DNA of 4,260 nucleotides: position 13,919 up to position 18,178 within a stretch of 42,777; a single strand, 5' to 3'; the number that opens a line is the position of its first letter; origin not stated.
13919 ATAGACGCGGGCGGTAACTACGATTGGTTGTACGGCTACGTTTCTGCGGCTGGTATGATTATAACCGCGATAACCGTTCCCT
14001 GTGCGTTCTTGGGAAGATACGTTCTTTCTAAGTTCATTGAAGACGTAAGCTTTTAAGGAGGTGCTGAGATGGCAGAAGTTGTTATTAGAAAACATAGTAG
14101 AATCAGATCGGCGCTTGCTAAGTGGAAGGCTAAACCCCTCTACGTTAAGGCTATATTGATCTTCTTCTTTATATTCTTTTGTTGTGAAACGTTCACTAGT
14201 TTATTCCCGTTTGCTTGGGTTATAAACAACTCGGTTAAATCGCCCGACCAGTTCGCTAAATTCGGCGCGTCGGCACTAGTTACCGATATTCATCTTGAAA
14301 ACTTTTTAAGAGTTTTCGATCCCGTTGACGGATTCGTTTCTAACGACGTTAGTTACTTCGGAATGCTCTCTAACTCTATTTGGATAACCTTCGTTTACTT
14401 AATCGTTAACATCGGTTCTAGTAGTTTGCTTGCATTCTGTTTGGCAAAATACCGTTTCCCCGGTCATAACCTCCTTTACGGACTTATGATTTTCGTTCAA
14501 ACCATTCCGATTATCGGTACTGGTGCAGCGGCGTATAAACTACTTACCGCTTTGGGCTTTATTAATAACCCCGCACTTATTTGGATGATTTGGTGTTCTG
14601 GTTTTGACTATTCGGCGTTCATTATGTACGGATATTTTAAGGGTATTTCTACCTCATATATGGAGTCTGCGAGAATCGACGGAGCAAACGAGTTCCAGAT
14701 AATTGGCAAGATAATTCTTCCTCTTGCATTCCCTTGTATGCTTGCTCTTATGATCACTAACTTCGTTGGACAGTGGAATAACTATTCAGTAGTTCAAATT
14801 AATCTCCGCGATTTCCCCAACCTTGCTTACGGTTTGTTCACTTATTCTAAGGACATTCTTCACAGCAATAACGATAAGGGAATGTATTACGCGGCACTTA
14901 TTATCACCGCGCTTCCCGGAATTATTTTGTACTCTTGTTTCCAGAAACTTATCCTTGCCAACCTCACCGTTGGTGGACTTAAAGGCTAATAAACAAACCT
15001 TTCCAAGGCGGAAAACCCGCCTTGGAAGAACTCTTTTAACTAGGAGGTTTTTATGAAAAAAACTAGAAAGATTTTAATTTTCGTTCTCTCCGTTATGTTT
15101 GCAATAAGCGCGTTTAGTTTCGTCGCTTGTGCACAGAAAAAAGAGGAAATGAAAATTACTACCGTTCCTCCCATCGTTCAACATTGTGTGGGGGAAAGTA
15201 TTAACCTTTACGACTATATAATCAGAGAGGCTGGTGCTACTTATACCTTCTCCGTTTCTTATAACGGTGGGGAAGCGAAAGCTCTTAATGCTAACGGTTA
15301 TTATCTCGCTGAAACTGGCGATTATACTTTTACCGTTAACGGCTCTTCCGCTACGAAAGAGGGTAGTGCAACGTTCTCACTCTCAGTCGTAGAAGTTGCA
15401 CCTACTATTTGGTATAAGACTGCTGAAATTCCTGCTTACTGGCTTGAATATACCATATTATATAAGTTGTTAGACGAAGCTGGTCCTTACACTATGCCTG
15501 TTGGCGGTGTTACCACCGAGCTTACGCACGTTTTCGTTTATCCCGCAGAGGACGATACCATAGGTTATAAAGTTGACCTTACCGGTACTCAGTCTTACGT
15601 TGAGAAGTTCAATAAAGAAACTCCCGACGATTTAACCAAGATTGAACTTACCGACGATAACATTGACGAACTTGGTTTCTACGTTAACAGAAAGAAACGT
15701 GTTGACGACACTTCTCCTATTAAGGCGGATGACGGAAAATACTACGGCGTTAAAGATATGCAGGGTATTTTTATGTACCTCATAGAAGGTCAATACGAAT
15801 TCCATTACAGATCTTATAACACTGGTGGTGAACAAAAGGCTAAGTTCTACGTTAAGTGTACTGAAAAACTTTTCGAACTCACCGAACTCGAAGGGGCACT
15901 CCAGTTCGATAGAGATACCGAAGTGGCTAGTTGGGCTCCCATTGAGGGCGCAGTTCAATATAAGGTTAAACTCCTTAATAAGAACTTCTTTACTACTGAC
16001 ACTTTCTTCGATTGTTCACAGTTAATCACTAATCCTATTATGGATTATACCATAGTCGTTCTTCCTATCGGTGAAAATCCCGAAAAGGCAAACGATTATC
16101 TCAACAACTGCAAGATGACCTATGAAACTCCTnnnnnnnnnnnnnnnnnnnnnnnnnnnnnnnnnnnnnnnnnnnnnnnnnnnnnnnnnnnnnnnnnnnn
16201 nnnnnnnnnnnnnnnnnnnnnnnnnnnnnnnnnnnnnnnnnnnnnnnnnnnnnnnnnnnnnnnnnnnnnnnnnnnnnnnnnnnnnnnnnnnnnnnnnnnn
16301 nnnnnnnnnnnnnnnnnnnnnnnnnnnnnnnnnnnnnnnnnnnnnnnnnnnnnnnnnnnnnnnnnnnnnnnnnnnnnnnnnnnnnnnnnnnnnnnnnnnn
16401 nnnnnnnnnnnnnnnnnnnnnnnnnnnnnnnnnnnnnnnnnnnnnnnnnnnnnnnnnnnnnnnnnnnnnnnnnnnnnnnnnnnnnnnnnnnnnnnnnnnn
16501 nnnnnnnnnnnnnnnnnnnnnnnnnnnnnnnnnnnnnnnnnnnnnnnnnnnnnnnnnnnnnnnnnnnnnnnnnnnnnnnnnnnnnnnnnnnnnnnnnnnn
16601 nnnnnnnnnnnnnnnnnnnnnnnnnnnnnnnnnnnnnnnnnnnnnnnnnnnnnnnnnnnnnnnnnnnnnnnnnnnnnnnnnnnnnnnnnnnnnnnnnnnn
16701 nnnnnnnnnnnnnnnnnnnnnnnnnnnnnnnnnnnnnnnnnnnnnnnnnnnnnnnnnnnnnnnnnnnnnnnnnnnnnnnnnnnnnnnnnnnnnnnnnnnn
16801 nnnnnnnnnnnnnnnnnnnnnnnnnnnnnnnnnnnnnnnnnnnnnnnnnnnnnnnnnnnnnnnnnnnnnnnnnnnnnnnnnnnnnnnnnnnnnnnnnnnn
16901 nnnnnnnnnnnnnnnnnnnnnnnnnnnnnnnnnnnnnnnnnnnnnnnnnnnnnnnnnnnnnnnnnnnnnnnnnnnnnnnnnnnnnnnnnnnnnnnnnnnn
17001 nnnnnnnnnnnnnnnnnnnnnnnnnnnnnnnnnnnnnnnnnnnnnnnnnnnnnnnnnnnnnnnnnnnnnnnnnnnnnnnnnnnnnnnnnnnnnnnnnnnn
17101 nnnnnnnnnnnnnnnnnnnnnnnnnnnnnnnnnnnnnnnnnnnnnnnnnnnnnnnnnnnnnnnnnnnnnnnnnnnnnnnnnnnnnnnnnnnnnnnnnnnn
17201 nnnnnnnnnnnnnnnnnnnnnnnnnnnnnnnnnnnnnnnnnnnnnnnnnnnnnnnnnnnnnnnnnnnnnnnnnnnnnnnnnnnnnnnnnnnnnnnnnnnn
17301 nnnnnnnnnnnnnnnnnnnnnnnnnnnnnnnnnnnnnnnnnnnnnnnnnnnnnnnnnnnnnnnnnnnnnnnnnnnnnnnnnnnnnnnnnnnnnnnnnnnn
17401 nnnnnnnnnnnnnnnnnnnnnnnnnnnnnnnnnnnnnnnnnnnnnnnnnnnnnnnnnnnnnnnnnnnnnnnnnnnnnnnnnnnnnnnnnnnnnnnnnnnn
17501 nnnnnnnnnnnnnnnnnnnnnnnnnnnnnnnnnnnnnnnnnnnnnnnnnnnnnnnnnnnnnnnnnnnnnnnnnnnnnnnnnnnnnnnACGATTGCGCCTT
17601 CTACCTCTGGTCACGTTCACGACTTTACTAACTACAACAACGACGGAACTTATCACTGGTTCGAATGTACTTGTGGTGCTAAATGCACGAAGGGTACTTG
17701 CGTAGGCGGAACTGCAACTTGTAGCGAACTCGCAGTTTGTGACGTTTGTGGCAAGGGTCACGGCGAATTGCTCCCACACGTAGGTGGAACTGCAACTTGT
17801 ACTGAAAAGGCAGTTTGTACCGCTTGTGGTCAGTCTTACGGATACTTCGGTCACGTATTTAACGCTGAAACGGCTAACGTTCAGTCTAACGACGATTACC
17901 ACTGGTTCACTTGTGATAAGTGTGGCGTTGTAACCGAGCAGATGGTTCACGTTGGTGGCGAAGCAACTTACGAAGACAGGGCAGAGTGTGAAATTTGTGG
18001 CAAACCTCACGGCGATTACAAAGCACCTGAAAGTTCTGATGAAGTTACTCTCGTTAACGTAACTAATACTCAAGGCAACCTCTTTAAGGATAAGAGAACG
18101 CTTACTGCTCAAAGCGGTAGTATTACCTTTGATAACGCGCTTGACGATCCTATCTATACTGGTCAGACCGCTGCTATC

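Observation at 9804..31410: Accessory locus: AraC, ATPase-less ABC importer, two giant repeat-modular surface proteins and three paralogues of an unrecognised enzyme-like family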

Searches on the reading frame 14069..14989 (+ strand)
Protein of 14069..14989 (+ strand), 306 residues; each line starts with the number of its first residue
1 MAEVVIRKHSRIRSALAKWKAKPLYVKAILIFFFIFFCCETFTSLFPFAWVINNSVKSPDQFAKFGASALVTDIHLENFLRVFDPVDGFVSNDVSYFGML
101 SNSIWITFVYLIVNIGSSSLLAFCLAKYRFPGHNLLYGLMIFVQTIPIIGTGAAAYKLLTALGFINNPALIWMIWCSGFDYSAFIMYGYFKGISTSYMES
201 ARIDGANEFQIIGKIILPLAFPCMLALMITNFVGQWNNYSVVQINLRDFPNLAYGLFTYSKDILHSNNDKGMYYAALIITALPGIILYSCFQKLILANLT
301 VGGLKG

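Call 3: search_protein_families(library=pfam, proteins=[window:14069-14989:+], max_evalue=0.01)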
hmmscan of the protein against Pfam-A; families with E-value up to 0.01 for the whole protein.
window:14069-14989:+ (306 aa): 1 family
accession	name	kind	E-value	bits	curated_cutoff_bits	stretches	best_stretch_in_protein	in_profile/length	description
PF00528.27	BPD_transp_1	-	4.1e-19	69.4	26.4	1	120-295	3-178/184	Binding-protein-dependent transport system inner membrane component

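Call 6: search_protein_families(library=ncbifam, proteins=[window:14069-14989:+], max_evalue=0.1)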
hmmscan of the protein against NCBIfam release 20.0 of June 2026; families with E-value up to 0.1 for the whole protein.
window:14069-14989:+ (306 aa): 18 families
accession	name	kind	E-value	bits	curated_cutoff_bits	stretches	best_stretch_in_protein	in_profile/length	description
NF008231.0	PRK10998.1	equivalog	1.2e-21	77.5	261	1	86-306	70-296/296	maltose ABC transporter permease MalG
NF008210.0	PRK10973.1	equivalog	3.4e-13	49.9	297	1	39-296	18-273/281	sn-glycerol-3-phosphate ABC transporter permease UgpE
NF040932.1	ABC_arch_GlcU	equivalog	5.1e-11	42.7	340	1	45-293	17-258/272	glucose ABC transporter permease GlcU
NF007047.0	PRK09500.1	equivalog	7.5e-11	42.1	326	1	99-232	59-193/257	spermidine/putrescine ABC transporter permease PotC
NF008232.0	PRK10999.1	equivalog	3.5e-08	32.6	392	1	170-251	379-459/520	maltose ABC transporter permease MalF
TIGR01581.1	Mo_ABC_porter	hypoth_equivalog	3.4e-07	30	210.3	1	100-232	23-168/225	ABC transporter permease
NF008208.0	PRK10971.1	equivalog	3.9e-07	29.8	415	1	108-240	68-213/277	sulfate/thiosulfate ABC transporter permease CysT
TIGR03226.1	PhnU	equivalog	5.7e-07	29.3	283.45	1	190-291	202-300/311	2-aminoethylphosphonate ABC transporter permease subunit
NF011624.0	PRK15050.1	equivalog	3.4e-06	26.4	247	1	189-244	183-238/297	2-aminoethylphosphonate ABC transporter permease subunit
TIGR02141.1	modB_ABC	equivalog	7e-06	25.8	182.6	1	162-235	76-148/208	molybdate ABC transporter permease subunit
TIGR02139.1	permease_CysT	equivalog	1e-05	25.3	246.1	1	191-240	156-205/265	sulfate ABC transporter permease subunit CysT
NF006939.0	PRK09421.1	equivalog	0.00018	21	262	0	101-166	13-78/230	molybdate ABC transporter permease subunit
TIGR00969.1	3a0106s02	subfamily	0.00039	20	240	1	193-287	169-263/272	sulfate ABC transporter permease subunit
NF007044.0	PRK09497.1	equivalog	0.0018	17.8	348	1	70-226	44-209/285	spermidine/putrescine ABC transporter permease PotB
NF040733.1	ABC_perm_U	equivalog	0.0018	17.8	295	1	189-228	142-181/251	ABC transporter permease subunit SaoP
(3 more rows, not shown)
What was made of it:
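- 14069..14989 (+): ABC permease 2 (MalG/LplC-like), 306 aa. BPD_transp_1 4.1e-19; MalG model 1.2e-21 (calls 3, 6).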

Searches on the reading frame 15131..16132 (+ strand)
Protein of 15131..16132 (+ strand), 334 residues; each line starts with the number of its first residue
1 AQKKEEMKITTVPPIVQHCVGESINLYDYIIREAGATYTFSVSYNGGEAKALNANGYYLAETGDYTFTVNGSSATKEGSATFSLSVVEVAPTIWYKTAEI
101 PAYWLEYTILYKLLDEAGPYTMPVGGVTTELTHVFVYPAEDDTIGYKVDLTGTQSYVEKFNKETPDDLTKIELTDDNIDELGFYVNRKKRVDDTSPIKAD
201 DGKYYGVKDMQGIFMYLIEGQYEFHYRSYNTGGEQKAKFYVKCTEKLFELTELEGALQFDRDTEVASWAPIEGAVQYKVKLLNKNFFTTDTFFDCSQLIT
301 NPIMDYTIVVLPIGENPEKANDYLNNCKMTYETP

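Call 72: search_protein_families(library=pfam, proteins=[window:15131-16132:+], max_evalue=1)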
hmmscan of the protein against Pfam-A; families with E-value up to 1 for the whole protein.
window:15131-16132:+ (334 aa): 0 families

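Call 103: search_protein_families(library=ncbifam, proteins=[window:15131-16132:+], max_evalue=1)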
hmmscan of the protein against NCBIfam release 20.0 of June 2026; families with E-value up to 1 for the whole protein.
window:15131-16132:+ (334 aa): 1 family
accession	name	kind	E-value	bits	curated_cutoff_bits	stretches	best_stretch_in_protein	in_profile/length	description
NF038126.1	PEP_CTERM_FxDxF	subfamily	0.074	13.3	50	1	42-91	94-141/165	FxDxF family PEP-CTERM protein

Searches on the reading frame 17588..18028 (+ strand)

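Call 72: search_protein_families(library=pfam, proteins=[window:17588-18028:+], max_evalue=1)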
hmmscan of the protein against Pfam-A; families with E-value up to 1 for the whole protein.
window:17588-18028:+ (147 aa): 2 families
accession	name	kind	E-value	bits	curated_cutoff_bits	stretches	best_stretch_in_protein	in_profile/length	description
PF23447.1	DUF7128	-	0.011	16.1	25.7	1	101-116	7-22/44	Domain of unknown function (DUF7128)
PF00253.27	Ribosomal_S14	-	0.025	14.7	27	0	131-144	15-28/54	Ribosomal protein S14p/S29e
